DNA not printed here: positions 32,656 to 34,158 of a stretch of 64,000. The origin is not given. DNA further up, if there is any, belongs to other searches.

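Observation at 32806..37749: CDP-hexose module: rfbF and rfbG next to a His-for-Lys DegT enzyme and an SDR reductase, with no E3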

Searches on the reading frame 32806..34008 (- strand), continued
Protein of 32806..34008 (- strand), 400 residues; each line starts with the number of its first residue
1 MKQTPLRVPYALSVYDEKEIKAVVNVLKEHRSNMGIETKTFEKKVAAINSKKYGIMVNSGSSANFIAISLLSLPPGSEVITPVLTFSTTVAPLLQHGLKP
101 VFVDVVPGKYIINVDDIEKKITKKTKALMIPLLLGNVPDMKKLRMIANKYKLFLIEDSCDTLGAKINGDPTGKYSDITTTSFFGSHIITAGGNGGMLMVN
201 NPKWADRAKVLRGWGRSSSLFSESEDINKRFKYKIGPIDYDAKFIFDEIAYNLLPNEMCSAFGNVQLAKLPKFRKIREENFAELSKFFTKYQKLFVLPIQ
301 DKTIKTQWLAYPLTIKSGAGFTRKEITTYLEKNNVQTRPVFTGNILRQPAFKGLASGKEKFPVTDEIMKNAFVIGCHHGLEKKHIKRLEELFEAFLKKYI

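Call 20: search_protein_families(library=pfam, proteins=[P0122, P0123, P0124, P0131, P0132, P0144, P0147, P0152, P0156, P0174], max_evalue=0.0001)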
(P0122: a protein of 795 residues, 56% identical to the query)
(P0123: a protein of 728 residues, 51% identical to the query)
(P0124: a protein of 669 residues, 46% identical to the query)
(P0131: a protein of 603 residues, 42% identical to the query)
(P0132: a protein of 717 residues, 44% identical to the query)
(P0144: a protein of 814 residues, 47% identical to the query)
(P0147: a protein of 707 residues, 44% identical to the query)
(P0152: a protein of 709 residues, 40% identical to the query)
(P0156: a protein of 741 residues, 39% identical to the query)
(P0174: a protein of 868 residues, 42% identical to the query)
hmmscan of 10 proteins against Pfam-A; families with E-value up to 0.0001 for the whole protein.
P0122 (795 aa): 9 families
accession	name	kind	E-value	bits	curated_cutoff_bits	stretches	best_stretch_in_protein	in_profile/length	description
PF01041.23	DegT_DnrJ_EryC1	-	6.2e-83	279.4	19.8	1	20-399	5-357/360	DegT/DnrJ/EryC1/StrS aminotransferase family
PF16363.11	GDP_Man_Dehyd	-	1.4e-67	228.9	27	1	453-758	1-328/332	GDP-mannose 4,6 dehydratase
PF01370.27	Epimerase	-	5.2e-61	206.5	20.9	1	452-698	1-240/240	NAD dependent epimerase/dehydratase family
PF02719.21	Polysacc_synt_2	-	3.2e-16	59.8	20.2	1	452-687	1-215/293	Polysaccharide biosynthesis protein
PF04321.23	RmlD_sub_bind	-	9.2e-14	51.6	27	1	451-639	2-154/287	RmlD substrate binding domain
PF07993.18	NAD_binding_4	-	9.9e-13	48.3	20.1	1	454-634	1-205/258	Male sterility protein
PF01073.25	3Beta_HSD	-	1.1e-12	48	22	1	453-679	1-222/280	3-beta hydroxysteroid dehydrogenase/isomerase family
PF01053.26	Cys_Met_Meta_PP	-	2.3e-06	26.9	27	1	39-185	51-195/381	Cys/Met metabolism PLP-dependent enzyme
PF01212.27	Beta_elim_lyase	-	4.8e-06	26.5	27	1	40-219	32-227/288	Beta-eliminating lyase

P0123 (728 aa): 6 families
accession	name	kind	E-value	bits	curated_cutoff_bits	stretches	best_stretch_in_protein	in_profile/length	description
PF01041.23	DegT_DnrJ_EryC1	-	1.1e-74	252.3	19.8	1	20-396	5-359/360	DegT/DnrJ/EryC1/StrS aminotransferase family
PF01370.27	Epimerase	-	2.3e-44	152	20.9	1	435-657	1-240/240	NAD dependent epimerase/dehydratase family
PF16363.11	GDP_Man_Dehyd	-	3.7e-33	115.8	27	1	436-720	1-330/332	GDP-mannose 4,6 dehydratase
PF04321.23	RmlD_sub_bind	-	1.1e-13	51.3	27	1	434-681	2-240/287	RmlD substrate binding domain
PF02719.21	Polysacc_synt_2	-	2.3e-08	34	20.2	0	475-678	62-250/293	Polysaccharide biosynthesis protein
PF01073.25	3Beta_HSD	-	2.4e-05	23.9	22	1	437-645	2-229/280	3-beta hydroxysteroid dehydrogenase/isomerase family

P0124 (669 aa): 4 families
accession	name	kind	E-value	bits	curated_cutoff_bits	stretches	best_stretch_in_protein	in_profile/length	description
PF01041.23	DegT_DnrJ_EryC1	-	8.2e-81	272.4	19.8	2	21-169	5-153/360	DegT/DnrJ/EryC1/StrS aminotransferase family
PF14890.11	Intein_splicing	-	5.9e-08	33.1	35.8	1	211-428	56-155/155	Intein splicing domain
PF01053.26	Cys_Met_Meta_PP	-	1.1e-07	31.2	27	1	40-168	52-180/381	Cys/Met metabolism PLP-dependent enzyme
PF13403.11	Hint_2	-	2.7e-07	31.5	28.4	1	163-197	2-36/147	Hint domain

P0131 (603 aa): 4 families
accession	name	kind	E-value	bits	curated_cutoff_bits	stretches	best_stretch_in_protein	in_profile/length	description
PF01041.23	DegT_DnrJ_EryC1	-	3e-72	244.3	19.8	1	219-595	5-359/360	DegT/DnrJ/EryC1/StrS aminotransferase family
PF00908.23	dTDP_sugar_isom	-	3e-53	180.4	27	1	8-176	2-167/168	dTDP-4-dehydrorhamnose 3,5-epimerase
PF00155.27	Aminotran_1_2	-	2.3e-08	34.1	19.7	1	239-362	42-187/361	Aminotransferase class I and II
PF01212.27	Beta_elim_lyase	-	1e-05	25.5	27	1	239-361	32-169/288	Beta-eliminating lyase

P0132 (717 aa): 11 families
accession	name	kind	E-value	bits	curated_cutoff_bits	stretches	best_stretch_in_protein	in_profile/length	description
PF01041.23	DegT_DnrJ_EryC1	-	9.6e-82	275.5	19.8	1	335-705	4-354/360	DegT/DnrJ/EryC1/StrS aminotransferase family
PF01370.27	Epimerase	-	2.2e-36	125.9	20.9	1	7-225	1-238/240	NAD dependent epimerase/dehydratase family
PF16363.11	GDP_Man_Dehyd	-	7.5e-27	95.1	27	1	40-291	57-330/332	GDP-mannose 4,6 dehydratase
PF04321.23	RmlD_sub_bind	-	1.8e-23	83.5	27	1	6-264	2-250/287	RmlD substrate binding domain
PF01073.25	3Beta_HSD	-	2e-18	66.9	22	1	40-212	50-225/280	3-beta hydroxysteroid dehydrogenase/isomerase family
PF07993.18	NAD_binding_4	-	8e-12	45.3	20.1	1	58-212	90-258/258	Male sterility protein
PF01053.26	Cys_Met_Meta_PP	-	1.9e-07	30.4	27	1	357-477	54-174/381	Cys/Met metabolism PLP-dependent enzyme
PF13460.12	NAD_binding_10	-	5.6e-07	30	27.2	1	38-165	42-145/184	NAD(P)H-binding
PF02719.21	Polysacc_synt_2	-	7.2e-06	25.8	20.2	0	32-112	51-130/293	Polysaccharide biosynthesis protein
PF01212.27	Beta_elim_lyase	-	2.9e-05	24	27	1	354-444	31-122/288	Beta-eliminating lyase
PF00155.27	Aminotran_1_2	-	5.6e-05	22.9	19.7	1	357-449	44-152/361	Aminotransferase class I and II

P0144 (814 aa): 3 families
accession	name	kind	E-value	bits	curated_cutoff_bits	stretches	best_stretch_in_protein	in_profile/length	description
PF01041.23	DegT_DnrJ_EryC1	-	8e-68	229.7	19.8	1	445-808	4-358/360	DegT/DnrJ/EryC1/StrS aminotransferase family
PF00908.23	dTDP_sugar_isom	-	4.3e-15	56.3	27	1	15-136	38-166/168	dTDP-4-dehydrorhamnose 3,5-epimerase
PF01370.27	Epimerase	-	8.7e-08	32.3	20.9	1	161-275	2-137/240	NAD dependent epimerase/dehydratase family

P0147 (707 aa): 6 families
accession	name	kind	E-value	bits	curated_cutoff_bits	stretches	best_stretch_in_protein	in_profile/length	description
PF01041.23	DegT_DnrJ_EryC1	-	2.8e-60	204.9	19.8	1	330-694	4-359/360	DegT/DnrJ/EryC1/StrS aminotransferase family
PF04321.23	RmlD_sub_bind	-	7.3e-58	196.3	27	1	7-279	2-266/287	RmlD substrate binding domain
PF01370.27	Epimerase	-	1.3e-25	90.7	20.9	1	8-226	1-240/240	NAD dependent epimerase/dehydratase family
PF16363.11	GDP_Man_Dehyd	-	7.3e-08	32.7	27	1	45-180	57-202/332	GDP-mannose 4,6 dehydratase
PF02719.21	Polysacc_synt_2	-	4.8e-07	29.7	20.2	1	59-116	73-131/293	Polysaccharide biosynthesis protein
PF07993.18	NAD_binding_4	-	5.7e-07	29.4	20.1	1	65-143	90-158/258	Male sterility protein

P0152 (709 aa): 8 families
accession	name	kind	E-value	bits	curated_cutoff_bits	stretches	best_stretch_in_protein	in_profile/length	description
PF01041.23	DegT_DnrJ_EryC1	-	3e-93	313.4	19.8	1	327-701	6-358/360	DegT/DnrJ/EryC1/StrS aminotransferase family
PF04321.23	RmlD_sub_bind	-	4.8e-59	200.2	27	1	3-274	2-273/287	RmlD substrate binding domain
PF01370.27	Epimerase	-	3.4e-20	72.9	20.9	1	4-213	1-239/240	NAD dependent epimerase/dehydratase family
PF16363.11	GDP_Man_Dehyd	-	1.8e-10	41.3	27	1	5-147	1-169/332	GDP-mannose 4,6 dehydratase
PF02719.21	Polysacc_synt_2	-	3e-07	30.3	20.2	1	37-147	56-154/293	Polysaccharide biosynthesis protein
PF01053.26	Cys_Met_Meta_PP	-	6e-07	28.8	27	1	347-468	54-175/381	Cys/Met metabolism PLP-dependent enzyme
PF07993.18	NAD_binding_4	-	5.7e-05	22.8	20.1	0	78-152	105-203/258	Male sterility protein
PF01073.25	3Beta_HSD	-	6.7e-05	22.5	22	0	33-147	43-162/280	3-beta hydroxysteroid dehydrogenase/isomerase family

P0156 (741 aa): 6 families
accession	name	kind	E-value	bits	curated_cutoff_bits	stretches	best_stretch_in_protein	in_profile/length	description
PF01041.23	DegT_DnrJ_EryC1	-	6.5e-85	285.9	19.8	1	348-728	6-358/360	DegT/DnrJ/EryC1/StrS aminotransferase family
PF04321.23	RmlD_sub_bind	-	7.2e-68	229.2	27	1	4-286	2-281/287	RmlD substrate binding domain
PF01370.27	Epimerase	-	2.2e-24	86.6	20.9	1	5-179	1-195/240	NAD dependent epimerase/dehydratase family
PF16363.11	GDP_Man_Dehyd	-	7.5e-10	39.2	27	1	6-145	1-165/332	GDP-mannose 4,6 dehydratase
PF02719.21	Polysacc_synt_2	-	8.9e-07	28.8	20.2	1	45-145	62-150/293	Polysaccharide biosynthesis protein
PF07993.18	NAD_binding_4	-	9.4e-06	25.4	20.1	1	53-166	83-211/258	Male sterility protein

P0174 (868 aa): 6 families
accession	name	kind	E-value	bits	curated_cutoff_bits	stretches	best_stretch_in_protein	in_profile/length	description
PF01041.23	DegT_DnrJ_EryC1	-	1.6e-70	238.5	19.8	1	507-861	4-358/360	DegT/DnrJ/EryC1/StrS aminotransferase family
PF04321.23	RmlD_sub_bind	-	7e-50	170.1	27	1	183-467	4-267/287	RmlD substrate binding domain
PF00908.23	dTDP_sugar_isom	-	5.1e-34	117.8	27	1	8-167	2-167/168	dTDP-4-dehydrorhamnose 3,5-epimerase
PF01370.27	Epimerase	-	7e-23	81.7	20.9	1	183-406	2-240/240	NAD dependent epimerase/dehydratase family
PF01073.25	3Beta_HSD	-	6.6e-09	35.6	22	1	183-389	1-225/280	3-beta hydroxysteroid dehydrogenase/isomerase family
PF16363.11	GDP_Man_Dehyd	-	1.2e-07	31.9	27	1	183-339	1-174/332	GDP-mannose 4,6 dehydratase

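Call 29: find_related_loci(query=A1, collection=genome_contigs, flank=10000)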
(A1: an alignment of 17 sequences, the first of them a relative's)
Query A1 (400 aa) in genome_contigs; peptide patterns used: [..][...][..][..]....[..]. (x = any residue, [..] = any of these).
600 stretches matched a pattern (row limit reached: there are more); 591 encode a relative of the query (tblastn E <= 1e-3); the best 80 are kept; 80 distinct loci.
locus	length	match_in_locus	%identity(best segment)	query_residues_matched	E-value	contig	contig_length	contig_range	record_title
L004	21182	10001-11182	71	7-398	0e+0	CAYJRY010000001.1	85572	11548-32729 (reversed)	MAG TPA_asm: uncultured Gammaproteobacteria bacterium isolate ERP125453_co1_466 genome assembly, contig: NODE_137_length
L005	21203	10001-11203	67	1-399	0e+0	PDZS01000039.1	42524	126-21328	MAG: Deltaproteobacteria bacterium YD0425bin51 scaffold39, whole genome shotgun sequence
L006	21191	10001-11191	70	5-399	2e-180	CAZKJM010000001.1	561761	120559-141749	MAG TPA_asm: uncultured Gammaproteobacteria bacterium isolate binchicken_co20_415 genome assembly, contig: NODE_8_length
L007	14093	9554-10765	64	1-400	2e-178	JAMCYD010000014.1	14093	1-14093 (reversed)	MAG: Patescibacteria group bacterium isolate FK_Sedi_B_Bin.369 NODE_16696_length_14093_cov_50.8807, whole genome shotgun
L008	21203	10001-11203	65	1-396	8e-167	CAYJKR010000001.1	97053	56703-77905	MAG TPA_asm: uncultured Gammaproteobacteria bacterium isolate ERP124720_co1_117 genome assembly, contig: NODE_301_length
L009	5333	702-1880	64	6-396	1e-168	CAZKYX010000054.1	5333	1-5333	MAG TPA_asm: uncultured Gammaproteobacteria bacterium isolate SRP286056_co1_17 genome assembly, contig: NODE_22527_lengt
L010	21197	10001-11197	65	2-399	8e-165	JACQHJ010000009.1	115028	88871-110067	MAG: Candidatus Levyibacteriota bacterium isolate NC_groundwater_1096_Ag_S2p5_37_166 S_2p5_S6_coassembly_k141_5103421, w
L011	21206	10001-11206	60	1-400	2e-164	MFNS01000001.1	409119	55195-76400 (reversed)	MAG: Candidatus Levybacteria bacterium RIFCSPHIGHO2_01_FULL_40_16 rifcsphigho2_01_scaffold_15, whole genome shotgun sequ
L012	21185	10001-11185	62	6-398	8e-163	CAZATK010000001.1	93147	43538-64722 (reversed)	MAG TPA_asm: uncultured Candidatus Saccharibacteria bacterium isolate SRP178908_co1_176 genome assembly, contig: NODE_10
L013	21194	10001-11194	58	6-399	9e-159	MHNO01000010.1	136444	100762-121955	MAG: Candidatus Ryanbacteria bacterium RIFCSPHIGHO2_02_FULL_45_17b rifcsphigho2_02_scaffold_472, whole genome shotgun se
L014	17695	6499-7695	59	2-399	2e-157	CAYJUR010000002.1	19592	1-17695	MAG TPA_asm: uncultured Methanosarcinales archaeon isolate ERP125453_co1_341 genome assembly, contig: NODE_2735_length_1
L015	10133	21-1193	60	11-399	9e-156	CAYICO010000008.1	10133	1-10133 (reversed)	MAG TPA_asm: uncultured Candidatus Saccharibacteria bacterium isolate ERP119705_co1_849 genome assembly, contig: NODE_93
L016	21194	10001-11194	58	6-400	9e-153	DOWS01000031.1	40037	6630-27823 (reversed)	MAG TPA_asm: Candidatus Daviesbacteria bacterium isolate UBA9644 contig_1543, whole genome shotgun sequence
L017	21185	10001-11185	57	6-396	3e-151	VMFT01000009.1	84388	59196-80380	MAG: Parcubacteria group bacterium Gr01-1014_29 G01um101429_scaffold_336, whole genome shotgun sequence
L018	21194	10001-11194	57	6-399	3e-151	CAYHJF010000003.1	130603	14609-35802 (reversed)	MAG TPA_asm: uncultured Candidatus Saccharibacteria bacterium isolate ERP119705_co13_650 genome assembly, contig: NODE_1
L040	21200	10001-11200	52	2-400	1e-137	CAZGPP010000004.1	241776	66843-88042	MAG TPA_asm: uncultured Coxiellaceae bacterium isolate SRP242652_co2_27 genome assembly, contig: NODE_34_length_241776_c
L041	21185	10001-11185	52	6-399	1e-137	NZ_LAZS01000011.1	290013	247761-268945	Ensifer adhaerens strain L18 contig11, whole genome shotgun sequence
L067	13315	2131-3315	52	7-400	6e-135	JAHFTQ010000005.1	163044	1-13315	MAG: Parachlamydiales bacterium isolate nzgw624 NODE_51_length_163045_cov_6.221091, whole genome shotgun sequence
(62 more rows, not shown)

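Call 43: search_protein_families(library=pfam, proteins=[L041:11236-12495:+, L041:12544-13521:+, L041:13528-14547:+, L041:8014-8800:+, L040:11220-12269:+, L040:12217-14070:+, L040:14070-14744:+, L040:14696-15889:+, L067:3330-4271:+, L067:4243-5244:+], max_evalue=0.00001)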
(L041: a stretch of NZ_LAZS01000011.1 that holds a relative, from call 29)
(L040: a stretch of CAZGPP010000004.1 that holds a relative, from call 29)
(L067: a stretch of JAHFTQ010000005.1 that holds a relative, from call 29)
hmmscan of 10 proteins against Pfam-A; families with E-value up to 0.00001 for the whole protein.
L041:11236-12495:+ (419 aa): 6 families
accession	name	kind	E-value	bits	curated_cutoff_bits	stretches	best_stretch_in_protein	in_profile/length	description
PF08484.17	Methyltransf_14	-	6e-54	182.6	23.5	1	256-413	2-160/160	C-methyltransferase C-terminal domain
PF13489.12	Methyltransf_23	-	2e-17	63.8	27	1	107-250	21-163/164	Methyltransferase domain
PF08421.16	Methyltransf_13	-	9.8e-13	48.5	31.3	1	19-75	1-57/62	Putative zinc binding domain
PF08241.18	Methyltransf_11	-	1.1e-07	32.9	21.2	1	113-207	1-95/95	Methyltransferase domain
PF08242.18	Methyltransf_12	-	1.7e-07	32.3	30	1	113-205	1-98/98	Methyltransferase domain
PF13649.12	Methyltransf_25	-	1.7e-06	29.1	27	1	112-203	1-97/97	Methyltransferase domain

L041:12544-13521:+ (325 aa): 3 families
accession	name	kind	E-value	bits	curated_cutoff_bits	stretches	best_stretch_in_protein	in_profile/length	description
PF01370.27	Epimerase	-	5.7e-35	121.3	20.9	1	4-237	1-239/240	NAD dependent epimerase/dehydratase family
PF16363.11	GDP_Man_Dehyd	-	7.7e-26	91.8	27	1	5-301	1-330/332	GDP-mannose 4,6 dehydratase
PF04321.23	RmlD_sub_bind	-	2.2e-10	40.5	27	1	3-263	2-238/287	RmlD substrate binding domain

L041:13528-14547:+ (339 aa): 1 family
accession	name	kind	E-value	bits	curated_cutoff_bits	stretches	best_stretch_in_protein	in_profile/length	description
PF00535.33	Glycos_transf_2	-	2.5e-25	89.8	23.3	1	10-143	1-131/168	Glycosyl transferase family 2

L041:8014-8800:+ (262 aa): 1 family
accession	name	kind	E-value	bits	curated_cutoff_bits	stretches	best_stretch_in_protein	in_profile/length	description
PF00483.29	NTP_transferase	-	5.6e-16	59.3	21.2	1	6-207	1-193/245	Nucleotidyl transferase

L040:11220-12269:+ (349 aa): 4 families
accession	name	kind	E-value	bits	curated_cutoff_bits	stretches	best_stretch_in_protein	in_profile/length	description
PF01370.27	Epimerase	-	8.1e-40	137.2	20.9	1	28-273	1-240/240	NAD dependent epimerase/dehydratase family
PF16363.11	GDP_Man_Dehyd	-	1.5e-30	107.2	27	1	29-343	1-321/332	GDP-mannose 4,6 dehydratase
PF07993.18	NAD_binding_4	-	2.8e-13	50.1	20.1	1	30-206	1-204/258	Male sterility protein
PF01073.25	3Beta_HSD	-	3.4e-08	33.3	22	1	30-189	2-156/280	3-beta hydroxysteroid dehydrogenase/isomerase family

L040:12217-14070:+ (617 aa): 3 families
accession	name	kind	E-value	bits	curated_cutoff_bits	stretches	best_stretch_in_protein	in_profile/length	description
PF02775.26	TPP_enzyme_C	-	5.5e-36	124.1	21.9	1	417-566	3-151/151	Thiamine pyrophosphate enzyme, C-terminal TPP binding domain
PF00205.28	TPP_enzyme_M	-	2.3e-33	115.2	30.4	1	216-352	2-137/137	Thiamine pyrophosphate enzyme, central domain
PF02776.23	TPP_enzyme_N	-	2.3e-29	102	26.8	1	15-117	2-104/119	Thiamine pyrophosphate enzyme, N-terminal TPP binding domain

L040:14070-14744:+ (224 aa): 5 families
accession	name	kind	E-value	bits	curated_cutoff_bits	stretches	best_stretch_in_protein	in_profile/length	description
PF13561.12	adh_short_C2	-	7.3e-46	157.1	27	1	37-218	51-236/236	Enoyl-(Acyl carrier protein) reductase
PF00106.31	adh_short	-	1.5e-35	122.9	26.6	1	36-170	56-193/195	short chain dehydrogenase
PF01370.27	Epimerase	-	1.4e-10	41.5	20.9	1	5-144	2-160/240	NAD dependent epimerase/dehydratase family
PF04321.23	RmlD_sub_bind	-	9.7e-09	35.1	27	1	3-86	2-79/287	RmlD substrate binding domain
PF23441.1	SDR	-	4.7e-08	33.2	27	1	41-217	77-255/258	SDR-like rossmann domain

L040:14696-15889:+ (397 aa): 2 families
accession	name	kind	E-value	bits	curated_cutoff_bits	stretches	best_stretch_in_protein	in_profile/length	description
PF01761.26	DHQ_synthase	-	1.3e-35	121.9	24.2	1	98-210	2-114/115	3-dehydroquinate synthase N-terminal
PF24621.2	DHQS_C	-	8.3e-28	97.6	27.6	1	212-357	1-144/144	3-dehydroquinate synthase C-terminal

L067:3330-4271:+ (313 aa): 7 families
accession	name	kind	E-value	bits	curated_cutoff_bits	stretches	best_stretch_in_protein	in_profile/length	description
PF01370.27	Epimerase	-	4e-46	157.8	20.9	1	10-235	1-240/240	NAD dependent epimerase/dehydratase family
PF16363.11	GDP_Man_Dehyd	-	1.7e-35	123.5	27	1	12-299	2-331/332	GDP-mannose 4,6 dehydratase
PF04321.23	RmlD_sub_bind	-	1.1e-15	57.9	27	1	9-197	2-174/287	RmlD substrate binding domain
PF01073.25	3Beta_HSD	-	3.5e-14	52.9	22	1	12-219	2-227/280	3-beta hydroxysteroid dehydrogenase/isomerase family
PF07993.18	NAD_binding_4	-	4.5e-09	36.3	20.1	0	66-114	85-131/258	Male sterility protein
PF02719.21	Polysacc_synt_2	-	5e-09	36.2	20.2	1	49-244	57-238/293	Polysaccharide biosynthesis protein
PF13460.12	NAD_binding_10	-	2.2e-07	31.4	27.2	1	14-123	1-102/184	NAD(P)H-binding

L067:4243-5244:+ (333 aa): 1 family
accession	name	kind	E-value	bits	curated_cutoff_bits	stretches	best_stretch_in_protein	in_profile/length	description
PF00535.33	Glycos_transf_2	-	1.5e-26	93.7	23.3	1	25-188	2-164/168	Glycosyl transferase family 2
